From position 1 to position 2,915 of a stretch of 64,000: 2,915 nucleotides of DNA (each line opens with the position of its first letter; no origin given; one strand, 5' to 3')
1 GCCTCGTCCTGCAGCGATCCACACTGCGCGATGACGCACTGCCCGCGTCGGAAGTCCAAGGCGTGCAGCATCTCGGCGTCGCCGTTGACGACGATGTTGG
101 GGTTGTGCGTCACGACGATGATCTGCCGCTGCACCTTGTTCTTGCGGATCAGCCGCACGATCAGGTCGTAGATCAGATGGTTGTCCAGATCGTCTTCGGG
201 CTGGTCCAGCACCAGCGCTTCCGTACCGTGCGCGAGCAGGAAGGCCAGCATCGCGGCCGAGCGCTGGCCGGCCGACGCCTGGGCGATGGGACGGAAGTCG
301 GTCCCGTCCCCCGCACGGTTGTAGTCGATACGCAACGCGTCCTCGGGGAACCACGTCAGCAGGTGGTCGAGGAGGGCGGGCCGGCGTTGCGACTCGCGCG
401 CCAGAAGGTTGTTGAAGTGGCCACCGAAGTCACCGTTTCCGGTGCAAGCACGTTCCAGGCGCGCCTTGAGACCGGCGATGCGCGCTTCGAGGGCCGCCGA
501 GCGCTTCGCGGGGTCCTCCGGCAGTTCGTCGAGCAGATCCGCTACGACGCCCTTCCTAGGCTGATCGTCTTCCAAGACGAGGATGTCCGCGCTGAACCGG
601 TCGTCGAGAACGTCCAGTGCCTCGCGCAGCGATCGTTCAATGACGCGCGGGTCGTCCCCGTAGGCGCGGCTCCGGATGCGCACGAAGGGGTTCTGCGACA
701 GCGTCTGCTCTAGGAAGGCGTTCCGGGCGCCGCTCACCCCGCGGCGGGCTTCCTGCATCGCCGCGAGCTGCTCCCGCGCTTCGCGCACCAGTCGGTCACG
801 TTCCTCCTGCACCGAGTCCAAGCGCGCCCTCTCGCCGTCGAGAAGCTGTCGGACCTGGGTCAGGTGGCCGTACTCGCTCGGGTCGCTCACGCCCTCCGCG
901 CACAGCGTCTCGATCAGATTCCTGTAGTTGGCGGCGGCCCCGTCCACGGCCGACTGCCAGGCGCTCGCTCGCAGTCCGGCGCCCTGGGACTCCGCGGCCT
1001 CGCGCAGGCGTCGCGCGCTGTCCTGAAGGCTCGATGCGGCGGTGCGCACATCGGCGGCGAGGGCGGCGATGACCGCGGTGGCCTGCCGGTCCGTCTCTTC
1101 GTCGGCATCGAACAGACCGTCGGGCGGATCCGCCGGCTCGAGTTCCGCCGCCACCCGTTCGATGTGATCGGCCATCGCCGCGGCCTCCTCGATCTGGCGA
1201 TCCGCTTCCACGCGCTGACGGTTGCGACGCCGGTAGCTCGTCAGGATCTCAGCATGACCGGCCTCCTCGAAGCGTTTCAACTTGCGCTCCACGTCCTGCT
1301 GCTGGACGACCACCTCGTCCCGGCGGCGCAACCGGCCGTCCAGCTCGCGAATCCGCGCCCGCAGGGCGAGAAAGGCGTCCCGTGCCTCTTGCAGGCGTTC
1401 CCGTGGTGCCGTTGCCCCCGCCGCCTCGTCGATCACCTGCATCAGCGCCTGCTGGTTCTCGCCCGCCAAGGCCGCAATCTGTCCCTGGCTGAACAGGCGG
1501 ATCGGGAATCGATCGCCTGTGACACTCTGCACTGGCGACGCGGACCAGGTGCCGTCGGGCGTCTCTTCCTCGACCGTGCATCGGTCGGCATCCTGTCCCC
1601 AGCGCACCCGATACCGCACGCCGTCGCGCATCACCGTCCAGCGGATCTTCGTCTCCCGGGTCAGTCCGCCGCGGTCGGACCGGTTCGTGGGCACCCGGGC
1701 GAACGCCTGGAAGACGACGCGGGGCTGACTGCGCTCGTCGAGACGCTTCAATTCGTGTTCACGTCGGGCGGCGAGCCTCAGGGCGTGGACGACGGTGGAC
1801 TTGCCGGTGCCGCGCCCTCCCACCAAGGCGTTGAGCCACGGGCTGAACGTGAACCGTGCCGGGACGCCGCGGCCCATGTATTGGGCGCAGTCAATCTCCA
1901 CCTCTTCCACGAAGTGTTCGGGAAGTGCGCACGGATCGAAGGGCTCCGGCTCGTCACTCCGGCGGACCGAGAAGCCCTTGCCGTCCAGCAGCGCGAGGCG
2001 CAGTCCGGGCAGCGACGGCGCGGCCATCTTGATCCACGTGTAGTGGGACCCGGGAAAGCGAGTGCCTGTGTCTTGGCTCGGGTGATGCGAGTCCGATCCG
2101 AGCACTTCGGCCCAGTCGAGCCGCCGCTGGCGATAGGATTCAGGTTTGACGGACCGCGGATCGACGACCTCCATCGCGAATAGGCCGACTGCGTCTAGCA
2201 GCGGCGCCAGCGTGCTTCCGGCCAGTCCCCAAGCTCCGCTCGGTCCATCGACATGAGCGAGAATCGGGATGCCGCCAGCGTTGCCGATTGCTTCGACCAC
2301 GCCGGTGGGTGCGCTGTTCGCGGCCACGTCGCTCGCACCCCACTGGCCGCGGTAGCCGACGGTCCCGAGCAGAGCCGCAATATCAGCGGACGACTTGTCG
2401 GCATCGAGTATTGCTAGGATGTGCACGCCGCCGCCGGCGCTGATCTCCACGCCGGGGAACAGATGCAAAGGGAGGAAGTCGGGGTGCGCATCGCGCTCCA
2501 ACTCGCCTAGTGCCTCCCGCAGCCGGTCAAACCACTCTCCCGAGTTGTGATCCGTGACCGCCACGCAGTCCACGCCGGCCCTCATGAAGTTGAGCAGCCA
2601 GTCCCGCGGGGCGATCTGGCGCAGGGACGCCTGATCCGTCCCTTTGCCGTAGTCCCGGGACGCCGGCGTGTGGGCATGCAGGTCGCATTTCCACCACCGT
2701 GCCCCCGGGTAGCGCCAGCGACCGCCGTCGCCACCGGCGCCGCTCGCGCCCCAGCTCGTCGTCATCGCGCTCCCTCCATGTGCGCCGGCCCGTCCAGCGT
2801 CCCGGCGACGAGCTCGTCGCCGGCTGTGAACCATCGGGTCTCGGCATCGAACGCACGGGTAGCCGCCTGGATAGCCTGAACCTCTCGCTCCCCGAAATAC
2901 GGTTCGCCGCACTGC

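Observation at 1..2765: Large PHP-phosphoesterase / SMC-type ATPase fusion as the only intact large gene in a decayed defence/TA island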

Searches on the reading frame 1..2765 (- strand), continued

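Call 35: search_protein_families(library=ncbifam, proteins=[L005:12798-14060:+, L006:13293-14033:-, L024:6373-9990:+, L024:14006-17305:+, L016:6624-9986:+, L012:13157-15511:+, L012:15508-17562:+], max_evalue=0.00001)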
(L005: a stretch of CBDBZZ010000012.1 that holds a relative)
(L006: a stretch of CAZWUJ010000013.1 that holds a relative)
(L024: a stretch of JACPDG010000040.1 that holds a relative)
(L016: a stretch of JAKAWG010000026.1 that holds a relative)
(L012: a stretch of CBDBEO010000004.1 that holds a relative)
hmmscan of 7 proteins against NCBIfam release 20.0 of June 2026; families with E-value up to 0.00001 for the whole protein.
L005:12798-14060:+ (420 aa): 0 families

L006:13293-14033:- (246 aa): 0 families

L024:6373-9990:+ (1205 aa): 20 families
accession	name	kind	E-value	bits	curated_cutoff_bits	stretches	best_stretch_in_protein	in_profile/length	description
NF038317.1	DISARM_DrmD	equivalog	1.5e-101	341.3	610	1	137-1030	117-984/1021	DISARM system SNF2-like helicase DrmD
NF041062.1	DpdE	equivalog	2.5e-44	151.5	500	2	463-652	477-650/1048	protein DpdE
NF042964.1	phospholipD_antiphage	equivalog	8.4e-43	146.8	1100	1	441-677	609-823/895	phospholipase D-like domain-containing anti-phage protein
NF038318.1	DISARM_DrmD_b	equivalog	1.7e-42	145.6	950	2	600-674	487-561/868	DISARM system SNF2-like helicase DrmD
NF003426.0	PRK04914.1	equivalog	1.1e-38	133.1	576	2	125-334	152-344/959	RNA polymerase-associated protein RapA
NF058637.1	helic_SCO1167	equivalog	7.4e-22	77.2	1200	2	525-672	761-902/932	SCO1167/SCO6262 family helicase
NF053675.1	pilus_reg_Snf2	equivalog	2.3e-19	69.1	1100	1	527-668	861-996/1029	pilus expression-regulating Snf2 family helicase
NF010337.0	PRK13766.1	equivalog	5.9e-13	47.8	610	1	479-679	320-500/781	Hef nuclease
NF041790.1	anti-phage_ZorD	equivalog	8.3e-13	47.2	1500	1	542-650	921-1031/1035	type I Zorya anti-phage system protein ZorD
NF008744.0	PRK11776.1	equivalog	2.5e-11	42.8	524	1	516-725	217-410/460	ATP-dependent RNA helicase DbpA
NF053631.1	RNA_helic_CshA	equivalog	4.1e-11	42.4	646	1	524-647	220-335/434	degradosome RNA helicase CshA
NF008394.0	PRK11192.1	equivalog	5.7e-11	41.9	507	1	520-650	226-348/441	ATP-dependent RNA helicase SrmB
NF002340.1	PRK01297.1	equivalog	9.8e-11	41.1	564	1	515-646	223-346/372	ATP-dependent RNA helicase RhlB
TIGR03830.1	CxxCG_CxxCG_HTH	subfamily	2.2e-09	37.2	61.8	1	21-71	67-117/127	type II TA system antitoxin MqsA family protein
NF053711.1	RNA_heli_RhlE1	exception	1e-08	34.4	750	1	528-651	231-346/434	RNA helicase RhlE1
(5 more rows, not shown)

L024:14006-17305:+ (1099 aa): 1 family
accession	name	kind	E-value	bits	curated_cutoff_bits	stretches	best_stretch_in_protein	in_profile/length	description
NF042963.1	DUF1156_antiphage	equivalog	8.3e-47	159.9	1000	2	509-832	459-733/960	anti-phage-associated DUF1156 domain-containing protein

L016:6624-9986:+ (1120 aa): 3 families
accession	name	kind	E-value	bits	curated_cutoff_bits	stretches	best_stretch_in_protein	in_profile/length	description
NF033452.1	BREX_1_MTaseX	exception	7.6e-88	295.6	500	2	138-652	170-715/1210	BREX-1 system adenine-specific DNA-methyltransferase PglX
NF033455.1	BREX_6_MTaseX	exception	4e-53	180.4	900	3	449-578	540-671/1319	BREX-6 system adenine-specific DNA-methyltransferase PglX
NF033454.1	BREX_5_MTaseX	exception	3.3e-46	157.5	900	1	158-549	170-592/1404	BREX-5 system adenine-specific DNA-methyltransferase PglX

L012:13157-15511:+ (784 aa): 4 families
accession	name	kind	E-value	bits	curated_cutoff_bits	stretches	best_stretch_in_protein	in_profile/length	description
NF033450.1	BREX_PglZ_1_B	equivalog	5.3e-280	930.3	400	1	14-687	1-675/675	BREX-1 system phosphatase PglZ type B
NF033444.1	BREX_PglZ_5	exception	3e-12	45.4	250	1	448-622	451-629/704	BREX-5 system phosphatase PglZ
NF033443.1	BREX_PglZ_6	exception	4.9e-09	35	400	0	397-504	417-533/958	BREX-6 system phosphatase PglZ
NF033445.1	BREX_PglZ_4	exception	4.9e-06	25.4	140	1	557-688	544-680/741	BREX-4 system phosphatase PglZ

L012:15508-17562:+ (684 aa): 3 families
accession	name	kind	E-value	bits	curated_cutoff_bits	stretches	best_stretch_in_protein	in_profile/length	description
TIGR02653.1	Lon_rel_chp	hypoth_equivalog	2.6e-186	620.9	628.25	1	6-682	2-672/675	protease Lon-related BREX system protein BrxL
TIGR02688.1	TIGR02688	equivalog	1.9e-134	448.7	329.3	1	14-463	3-446/449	BREX system Lon protease-like protein BrxL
TIGR00763.1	lon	equivalog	2.7e-06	26.1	608.05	1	465-679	580-792/795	endopeptidase La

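Call 38: find_homologous_proteins(query=L005:12798-14060:+, max_evalue=1e-10)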
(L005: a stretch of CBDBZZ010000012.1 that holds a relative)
Query L005:12798-14060:+ (420 aa): 5371 proteins with E <= 1e-10 among 8000 candidates; the best 120 are listed.
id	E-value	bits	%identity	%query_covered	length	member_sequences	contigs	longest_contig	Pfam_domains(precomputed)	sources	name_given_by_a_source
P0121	3.8e-272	920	100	100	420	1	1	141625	PF13749.13,PF04326.20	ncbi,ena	-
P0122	2.3e-237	806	87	100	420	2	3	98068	PF13749.13,PF04326.20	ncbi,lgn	-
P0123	1.9e-235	800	86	100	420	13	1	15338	PF13749.13,PF04326.20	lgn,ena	-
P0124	4.1e-234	795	87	100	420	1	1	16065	PF13749.13,PF04326.20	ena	-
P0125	4.7e-230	782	85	100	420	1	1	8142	PF13749.13,PF04326.20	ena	-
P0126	6.9e-229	778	84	100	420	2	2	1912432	PF13749.13,PF04326.20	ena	-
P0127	5.1e-228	775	84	100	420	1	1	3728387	PF13749.13,PF04326.20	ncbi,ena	-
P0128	1.6e-226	770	83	100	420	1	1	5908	PF13749.13,PF04326.20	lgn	-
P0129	1.6e-226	770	84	100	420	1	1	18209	PF13749.13,PF04326.20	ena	-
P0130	1.9e-193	661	72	100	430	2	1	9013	PF13749.13,PF04326.20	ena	-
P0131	7.6e-193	659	73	100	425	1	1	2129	PF13749.13,PF04326.20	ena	-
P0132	1.4e-192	659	72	100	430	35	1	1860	PF13749.13,PF04326.20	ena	-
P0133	1.6e-192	658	72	100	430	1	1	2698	PF13749.13,PF04326.20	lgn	-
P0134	2.4e-192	658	86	82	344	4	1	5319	PF13749.13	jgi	-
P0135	2.5e-192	658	72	100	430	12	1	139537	PF13749.13,PF04326.20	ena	-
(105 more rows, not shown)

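Call 45: search_dna_similar(query=P0001, collection=plasmids, mode=protein, max_rows=60, rows=spread)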
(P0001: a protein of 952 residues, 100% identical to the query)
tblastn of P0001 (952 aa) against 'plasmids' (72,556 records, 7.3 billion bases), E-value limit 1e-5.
Records with a match: 1158; places in all: 1217; records where one place covers at least 80% of the query: 112.
Best place of each record, by identity: <60% 1158.
By first word of the organism name: Escherichia 363; Klebsiella 342; Enterobacter 60; Piscirickettsia 34; Salmonella 33; Citrobacter 28; Pseudomonas 21; Serratia 21; Raoultella 19; Yersinia 17; and 66 more.
By predicted mobility (MOB-suite, as given by PLSDB): conjugative 840; non-mobilizable 200; mobilizable 118.
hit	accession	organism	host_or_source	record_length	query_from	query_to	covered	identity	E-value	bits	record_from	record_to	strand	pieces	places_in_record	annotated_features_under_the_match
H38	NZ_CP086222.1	Escherichia coli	Homo sapiens,urine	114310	19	947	98%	49.3%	0e+0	771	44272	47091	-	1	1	TrlF family AAA-like ATPase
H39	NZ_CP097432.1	Escherichia coli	Homo sapiens,Human gut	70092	19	947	98%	49.2%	0e+0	771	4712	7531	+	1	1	TrlF family AAA-like ATPase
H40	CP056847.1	Escherichia coli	culture,Wastewater influent sample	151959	19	947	98%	49.2%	0e+0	771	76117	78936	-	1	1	chromosome segregation protein SMC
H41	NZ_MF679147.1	Escherichia coli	Homo sapiens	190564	19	947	98%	48.6%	1e-178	777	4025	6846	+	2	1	none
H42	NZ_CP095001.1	Klebsiella michiganensis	female,catheter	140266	19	945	97%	40.0%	0e+0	643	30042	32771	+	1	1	TrlF family AAA-like ATPase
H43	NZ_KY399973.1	Enterobacter cloacae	Homo sapiens,Culture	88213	19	945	97%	40.0%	0e+0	643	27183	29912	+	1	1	TrlF family AAA-like ATPase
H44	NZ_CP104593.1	Escherichia coli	Homo sapiens,blood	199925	21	945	79%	32.0%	5e-51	343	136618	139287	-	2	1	ppl: anti-phage protein Ppl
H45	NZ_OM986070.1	Escherichia coli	-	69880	21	945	68%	33.9%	3e-52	346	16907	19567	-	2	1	ppl: anti-phage protein Ppl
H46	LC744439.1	Escherichia coli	-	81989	21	945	68%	33.9%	3e-52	346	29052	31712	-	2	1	hypothetical protein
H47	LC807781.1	Escherichia coli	betel leaf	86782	21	945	68%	33.9%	3e-52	346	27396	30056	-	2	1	none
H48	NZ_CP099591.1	Escherichia coli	Homo sapiens,stool,stool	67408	21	945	68%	33.9%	3e-52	346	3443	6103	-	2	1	ppl: anti-phage protein Ppl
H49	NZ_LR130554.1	Escherichia coli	Homo sapiens,blood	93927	21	945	68%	33.9%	3e-52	346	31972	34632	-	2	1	ppl: anti-phage protein Ppl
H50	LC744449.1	Escherichia coli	-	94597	21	945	68%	33.9%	3e-52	346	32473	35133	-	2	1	hypothetical protein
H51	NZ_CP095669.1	Citrobacter sedlakii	Homo sapiens,Pure culture one microbial ...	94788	21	945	68%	33.9%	3e-52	346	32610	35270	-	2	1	ppl: anti-phage protein Ppl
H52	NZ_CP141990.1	Klebsiella pneumoniae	Homo sapiens,mid-stream urine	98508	21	945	68%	33.9%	3e-52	346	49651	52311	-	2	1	ppl: anti-phage protein Ppl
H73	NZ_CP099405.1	Klebsiella pneumoniae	cerebrospinal fluid ...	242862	792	946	16%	38.2%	8e-16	91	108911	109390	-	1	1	TrlF family AAA-like ATPase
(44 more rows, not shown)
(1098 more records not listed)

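Call 46: get_annotated_region(hit=H48, flank=5000)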
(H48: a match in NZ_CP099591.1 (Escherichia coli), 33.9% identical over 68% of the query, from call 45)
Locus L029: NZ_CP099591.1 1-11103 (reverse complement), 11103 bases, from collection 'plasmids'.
description: Escherichia coli strain WG1 plasmid unnamed, complete sequence
organism: Escherichia coli (NCBI taxid 562)
taxonomy: Bacteria; Pseudomonadota; Gammaproteobacteria; Enterobacterales; Enterobacteriaceae; Escherichia; Escherichia coli
host: -; source: Homo sapiens,stool,stool; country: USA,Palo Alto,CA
typing (MOB-suite, as given by PLSDB): conjugative; replicon IncFIA,IncFIC,rep_cluster_2244; relaxase MOBF; mating-pair formation MPF_F
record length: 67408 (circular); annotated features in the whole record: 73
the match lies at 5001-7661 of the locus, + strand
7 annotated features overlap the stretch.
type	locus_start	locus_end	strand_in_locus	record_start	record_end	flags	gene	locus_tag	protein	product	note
CDS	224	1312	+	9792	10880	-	pifC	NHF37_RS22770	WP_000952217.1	transcriptional repressor PifC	-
CDS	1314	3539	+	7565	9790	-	-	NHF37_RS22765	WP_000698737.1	P-loop NTPase fold protein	-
CDS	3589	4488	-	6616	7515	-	-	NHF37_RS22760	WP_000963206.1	nucleotide-binding protein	-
CDS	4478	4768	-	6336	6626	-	-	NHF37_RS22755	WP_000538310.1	hypothetical protein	-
CDS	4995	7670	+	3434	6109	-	ppl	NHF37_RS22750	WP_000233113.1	anti-phage protein Ppl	GO:0051607 - defense response to virus [Evidence IEA]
CDS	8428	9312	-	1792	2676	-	-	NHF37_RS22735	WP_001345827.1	hypothetical protein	-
CDS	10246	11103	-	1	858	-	repA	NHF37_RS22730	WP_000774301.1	incFII family plasmid replication initiator RepA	GO:0006276 - plasmid maintenance [Evidence IEA]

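Call 47: get_annotated_region(hit=H42, flank=6000)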
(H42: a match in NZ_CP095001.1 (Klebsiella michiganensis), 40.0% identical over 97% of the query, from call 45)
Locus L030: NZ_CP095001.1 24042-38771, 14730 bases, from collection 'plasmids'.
description: Klebsiella michiganensis strain fxq plasmid pB_KPC, complete sequence
organism: Klebsiella michiganensis (NCBI taxid 1134687)
taxonomy: Bacteria; Pseudomonadota; Gammaproteobacteria; Enterobacterales; Enterobacteriaceae; Klebsiella; Klebsiella michiganensis
host: -; source: female,catheter; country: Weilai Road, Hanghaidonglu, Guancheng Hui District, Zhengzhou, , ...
typing (MOB-suite, as given by PLSDB): conjugative; replicon IncFIA,IncFII,IncU; relaxase MOBF; mating-pair formation MPF_F
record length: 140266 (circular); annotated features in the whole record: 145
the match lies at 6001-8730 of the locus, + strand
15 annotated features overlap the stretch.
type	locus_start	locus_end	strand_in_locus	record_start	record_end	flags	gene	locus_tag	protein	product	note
CDS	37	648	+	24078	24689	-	-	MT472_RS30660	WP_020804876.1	DUF2913 family protein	-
CDS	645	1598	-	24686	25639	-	-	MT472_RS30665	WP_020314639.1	Rpn family recombination-promoting nuclease/putative transposase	-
CDS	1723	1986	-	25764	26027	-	-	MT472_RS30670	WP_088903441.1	hypothetical protein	-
CDS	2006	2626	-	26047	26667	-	-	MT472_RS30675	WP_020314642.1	recombinase family protein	-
CDS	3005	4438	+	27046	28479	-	-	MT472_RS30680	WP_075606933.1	DNA cytosine methyltransferase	-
CDS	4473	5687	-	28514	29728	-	-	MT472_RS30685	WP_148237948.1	type II restriction endonuclease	-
CDS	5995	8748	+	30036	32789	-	-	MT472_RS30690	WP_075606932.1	TrlF family AAA-like ATPase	-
CDS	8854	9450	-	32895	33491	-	-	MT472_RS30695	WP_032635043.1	recombinase family protein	GO:0006310 - DNA recombination [Evidence IEA]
CDS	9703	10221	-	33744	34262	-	-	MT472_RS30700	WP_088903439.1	hypothetical protein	-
CDS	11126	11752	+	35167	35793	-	-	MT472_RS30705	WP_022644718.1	ParA family protein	-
CDS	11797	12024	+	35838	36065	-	-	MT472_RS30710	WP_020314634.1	hypothetical protein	-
CDS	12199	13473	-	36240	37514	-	-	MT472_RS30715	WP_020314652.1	Y-family DNA polymerase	-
CDS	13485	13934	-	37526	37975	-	umuD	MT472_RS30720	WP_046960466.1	translesion error-prone DNA polymerase V autoproteolytic subunit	-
CDS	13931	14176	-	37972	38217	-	-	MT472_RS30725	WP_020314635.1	DinI-like family protein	-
CDS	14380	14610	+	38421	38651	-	-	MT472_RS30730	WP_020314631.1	hypothetical protein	-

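Call 51: search_protein_families(library=padloc, proteins=[P0121, L001:3290-5839:+, L001:5885-7918:+, L002:8461-9078:+, L002:9066-10004:+], max_evalue=0.001)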
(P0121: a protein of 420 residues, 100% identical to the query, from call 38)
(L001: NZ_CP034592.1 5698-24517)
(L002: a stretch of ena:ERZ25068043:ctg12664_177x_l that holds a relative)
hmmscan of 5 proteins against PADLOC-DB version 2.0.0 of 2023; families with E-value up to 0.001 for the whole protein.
P0121 (420 aa): 3 families
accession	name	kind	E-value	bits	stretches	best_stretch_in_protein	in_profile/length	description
PDLC02394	pAgo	-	1.8e-14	50.5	1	38-414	55-433/1121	-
PDLC02402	Aga_SIR2-PNTD1-PNTD2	-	3.2e-13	46.7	1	187-336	348-484/876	Class I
PDLC02418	Aga_SIR2-Kinase-PNTD1-PNTD2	-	1.4e-07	28.2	1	193-335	212-361/756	Class I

L001:3290-5839:+ (849 aa): 21 families
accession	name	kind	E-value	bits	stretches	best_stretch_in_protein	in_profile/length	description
PDLC03047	REase_I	-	2.4e-58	195.8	2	191-629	345-737/1107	Type I restriction enzyme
PDLC03049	REase_I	-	5.7e-38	128.5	2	35-343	33-325/807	Type I restriction enzyme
PDLC03042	REase_I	-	4.8e-29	98.4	1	190-585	445-830/1170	Type I restriction enzyme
PDLC02707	PbeA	-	9.9e-20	68.7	1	178-344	247-416/672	PbeA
PDLC03658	mREase_IV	-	2e-16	56.9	1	196-342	232-372/953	Type IV methyl-directed restriction enzyme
PDLC03659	mREase_IV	-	1.8e-15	53.9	1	207-342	237-372/945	Type IV methyl-directed restriction enzyme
PDLC02704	PbeA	-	9.5e-14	48.8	1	188-358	253-422/682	PbeA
PDLC03048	REase_I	-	1.8e-13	47.5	1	181-342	232-409/976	Type I restriction enzyme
PDLC03597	REase_MTase_IIG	-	2.1e-12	43.5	1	184-257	162-235/1646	Type IIG restriction enzyme-methyltransferase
PDLC03045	REase_I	-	5.4e-11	39.2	1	216-357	291-438/995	Type I restriction enzyme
PDLC02706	PbeA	-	9.8e-11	38.9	1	191-342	271-432/722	PbeA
PDLC01439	typeIV_DinG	-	5.6e-08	29.9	1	191-276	17-97/575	CAS-IV-A; associated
PDLC03051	REase_MTase_I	-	6.5e-06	21.5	0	177-262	165-250/1591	Type I restriction enzyme-methyltransferase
PDLC03046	REase_I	-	9.5e-06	21.8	1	187-263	261-337/1025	Type I restriction enzyme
PDLC03040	REase_I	-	1.9e-05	20.7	1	214-320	292-408/1029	Type I restriction enzyme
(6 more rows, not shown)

L001:5885-7918:+ (677 aa): 96 families (the best 25 are shown)
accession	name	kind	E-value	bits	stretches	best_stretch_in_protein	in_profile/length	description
PDLC03021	MTase_I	-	8.3e-91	303.2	1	3-438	4-423/491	Type I methyltransferase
PDLC03026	MTase_I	-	2.5e-55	186.5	1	28-407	28-376/487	Type I methyltransferase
PDLC03025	MTase_I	-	1.1e-47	161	2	233-402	211-382/569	Type I methyltransferase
PDLC04134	mad2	-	4.9e-38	129.2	1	7-434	142-489/492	mads_2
PDLC03036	MTase_I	-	3.6e-31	106.3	2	253-401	287-441/635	Type I methyltransferase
PDLC03318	MTase_II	-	1.2e-23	81.4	2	122-265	312-447/723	Type II methyltransferase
PDLC03018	MTase_I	-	1.3e-21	74.7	1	118-199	271-352/749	Type I methyltransferase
PDLC03034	MTase_I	-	4.4e-20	69.5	2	134-200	308-373/672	Type I methyltransferase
PDLC03031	MTase_I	-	2e-19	67.3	2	126-197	156-229/834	Type I methyltransferase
PDLC03027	MTase_I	-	1.9e-18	64.4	1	217-433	182-407/810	Type I methyltransferase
PDLC03022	MTase_I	-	4.1e-18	63.1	2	259-421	259-435/857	Type I methyltransferase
PDLC03218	MTase_II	-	1.7e-17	61.3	2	244-390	326-482/532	Type II methyltransferase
PDLC03035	MTase_I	-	3.5e-17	60.2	2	43-198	68-219/653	Type I methyltransferase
PDLC03019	MTase_I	-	4.1e-15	53.2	2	243-423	222-413/932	Type I methyltransferase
PDLC03030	MTase_I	-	5.9e-15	52.7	2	118-205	297-384/670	Type I methyltransferase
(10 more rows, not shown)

L002:8461-9078:+ (205 aa): 0 families

L002:9066-10004:+ (312 aa): 1 family
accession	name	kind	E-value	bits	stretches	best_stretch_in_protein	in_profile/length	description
PDLC02291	AbiEii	-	0.00082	16.8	0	20-69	42-81/310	AbiEii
